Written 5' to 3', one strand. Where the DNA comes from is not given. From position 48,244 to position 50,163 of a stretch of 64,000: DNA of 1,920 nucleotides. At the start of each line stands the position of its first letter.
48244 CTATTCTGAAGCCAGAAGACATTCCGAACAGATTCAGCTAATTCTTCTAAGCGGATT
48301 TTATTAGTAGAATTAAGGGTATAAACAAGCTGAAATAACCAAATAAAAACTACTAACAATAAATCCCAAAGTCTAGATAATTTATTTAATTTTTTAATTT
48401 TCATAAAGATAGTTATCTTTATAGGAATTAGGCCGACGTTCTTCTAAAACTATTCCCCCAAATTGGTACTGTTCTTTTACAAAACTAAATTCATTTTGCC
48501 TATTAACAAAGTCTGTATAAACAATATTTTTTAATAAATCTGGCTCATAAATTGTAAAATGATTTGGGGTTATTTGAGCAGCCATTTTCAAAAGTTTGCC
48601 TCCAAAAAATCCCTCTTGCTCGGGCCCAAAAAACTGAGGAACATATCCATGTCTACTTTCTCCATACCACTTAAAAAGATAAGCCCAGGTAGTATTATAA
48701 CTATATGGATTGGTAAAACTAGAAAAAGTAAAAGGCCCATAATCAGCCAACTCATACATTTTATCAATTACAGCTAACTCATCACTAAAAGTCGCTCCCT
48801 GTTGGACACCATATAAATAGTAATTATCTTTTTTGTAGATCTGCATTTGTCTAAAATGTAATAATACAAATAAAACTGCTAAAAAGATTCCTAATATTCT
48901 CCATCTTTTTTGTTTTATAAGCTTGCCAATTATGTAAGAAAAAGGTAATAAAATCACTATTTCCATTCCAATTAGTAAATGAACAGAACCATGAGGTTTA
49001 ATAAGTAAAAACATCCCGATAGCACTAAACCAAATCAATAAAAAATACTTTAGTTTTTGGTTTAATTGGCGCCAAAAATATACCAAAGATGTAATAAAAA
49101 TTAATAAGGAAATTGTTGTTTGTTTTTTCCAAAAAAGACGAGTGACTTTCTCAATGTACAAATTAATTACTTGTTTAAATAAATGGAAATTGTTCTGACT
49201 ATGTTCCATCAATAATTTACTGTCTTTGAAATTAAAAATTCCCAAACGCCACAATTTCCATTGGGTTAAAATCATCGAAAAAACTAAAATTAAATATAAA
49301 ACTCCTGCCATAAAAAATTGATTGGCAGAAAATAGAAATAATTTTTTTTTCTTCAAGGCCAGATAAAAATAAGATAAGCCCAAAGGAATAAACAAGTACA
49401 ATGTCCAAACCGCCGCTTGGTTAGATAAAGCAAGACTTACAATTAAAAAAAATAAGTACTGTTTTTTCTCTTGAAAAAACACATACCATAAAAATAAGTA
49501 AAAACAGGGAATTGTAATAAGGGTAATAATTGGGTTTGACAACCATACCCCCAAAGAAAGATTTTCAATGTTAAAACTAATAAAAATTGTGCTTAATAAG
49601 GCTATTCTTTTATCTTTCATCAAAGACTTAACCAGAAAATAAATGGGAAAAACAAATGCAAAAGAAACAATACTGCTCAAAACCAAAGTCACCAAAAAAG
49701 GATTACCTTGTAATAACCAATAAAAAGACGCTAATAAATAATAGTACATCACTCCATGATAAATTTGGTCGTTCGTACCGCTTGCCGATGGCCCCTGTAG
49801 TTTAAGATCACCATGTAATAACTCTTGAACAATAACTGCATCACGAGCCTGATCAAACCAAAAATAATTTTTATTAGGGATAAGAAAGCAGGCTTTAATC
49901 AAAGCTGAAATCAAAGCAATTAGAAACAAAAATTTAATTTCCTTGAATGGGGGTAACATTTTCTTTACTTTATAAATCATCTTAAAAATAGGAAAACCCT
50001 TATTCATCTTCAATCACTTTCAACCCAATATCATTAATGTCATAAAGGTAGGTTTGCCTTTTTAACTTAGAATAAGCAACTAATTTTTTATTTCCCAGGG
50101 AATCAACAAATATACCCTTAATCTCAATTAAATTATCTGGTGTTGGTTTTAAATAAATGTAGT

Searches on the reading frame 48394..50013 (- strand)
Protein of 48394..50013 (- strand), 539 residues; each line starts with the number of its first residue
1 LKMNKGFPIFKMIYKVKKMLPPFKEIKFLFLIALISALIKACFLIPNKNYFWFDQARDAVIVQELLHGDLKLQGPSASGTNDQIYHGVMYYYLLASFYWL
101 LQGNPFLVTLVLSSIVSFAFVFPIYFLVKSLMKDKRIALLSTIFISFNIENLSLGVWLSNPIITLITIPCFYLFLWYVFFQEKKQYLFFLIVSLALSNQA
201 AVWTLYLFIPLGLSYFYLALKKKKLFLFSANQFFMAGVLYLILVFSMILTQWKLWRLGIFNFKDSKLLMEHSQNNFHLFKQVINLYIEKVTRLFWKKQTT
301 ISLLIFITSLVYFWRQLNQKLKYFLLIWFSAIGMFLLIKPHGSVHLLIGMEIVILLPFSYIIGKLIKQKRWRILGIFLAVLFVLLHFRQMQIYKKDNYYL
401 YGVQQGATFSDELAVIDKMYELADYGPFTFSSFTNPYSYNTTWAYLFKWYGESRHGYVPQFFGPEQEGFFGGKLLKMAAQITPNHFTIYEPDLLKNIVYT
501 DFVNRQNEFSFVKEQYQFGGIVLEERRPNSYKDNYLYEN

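Call 4: search_protein_families(library=pfam, proteins=[window:48394-50013:-], max_evalue=0.01)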
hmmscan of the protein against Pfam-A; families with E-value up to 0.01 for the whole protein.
window:48394-50013:- (539 aa): 0 families

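Call 13: find_homologous_proteins(query=window:48394-50013:-)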
Query window:48394-50013:- (539 aa): 36 proteins with E <= 0.001 among 8000 candidates.
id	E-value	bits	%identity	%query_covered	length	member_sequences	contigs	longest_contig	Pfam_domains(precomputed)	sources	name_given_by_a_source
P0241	0.0e+0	1160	100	97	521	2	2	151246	-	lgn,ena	-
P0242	4.4e-107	378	38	90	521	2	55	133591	-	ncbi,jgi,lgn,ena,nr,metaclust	ncbi:MAG: hypothetical protein HN846_01440 [Candidatus Pacebacteria bacterium]|nr:hypothetical prote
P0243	3.4e-106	375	37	96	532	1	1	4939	-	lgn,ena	-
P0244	9.8e-103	363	39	91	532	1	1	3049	-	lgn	-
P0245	3.6e-92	328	36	94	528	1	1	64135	-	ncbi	-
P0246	6.9e-91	324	35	95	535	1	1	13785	-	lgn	-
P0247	3.3e-90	322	36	93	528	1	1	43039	-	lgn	-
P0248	5.5e-88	315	34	93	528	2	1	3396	PF13231.13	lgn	-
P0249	2.9e-87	312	37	90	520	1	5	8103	-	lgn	-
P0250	8.7e-85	304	35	94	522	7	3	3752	-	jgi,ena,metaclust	metaclust:\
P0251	3.0e-84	302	36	94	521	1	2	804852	-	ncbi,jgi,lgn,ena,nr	ncbi:MAG: hypothetical protein GX559_02270 [Candidatus Pacebacteria bacterium]|nr:hypothetical prote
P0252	5.8e-84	301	36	94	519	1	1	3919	-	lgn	-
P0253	1.1e-80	290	34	90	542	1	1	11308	-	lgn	-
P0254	2.2e-80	289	38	81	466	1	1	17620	PF13231.13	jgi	jgi:hypothetical protein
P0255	3.8e-80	289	33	92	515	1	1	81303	-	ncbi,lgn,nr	ncbi:MAG: hypothetical protein M3Q44_00475 [bacterium]|nr:hypothetical protein [bacterium]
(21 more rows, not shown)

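Call 59: search_protein_families(library=ncbifam, proteins=[window:48394-50013:-], max_evalue=0.01)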
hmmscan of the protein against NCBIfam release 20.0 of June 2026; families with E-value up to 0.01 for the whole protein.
window:48394-50013:- (539 aa): 0 families
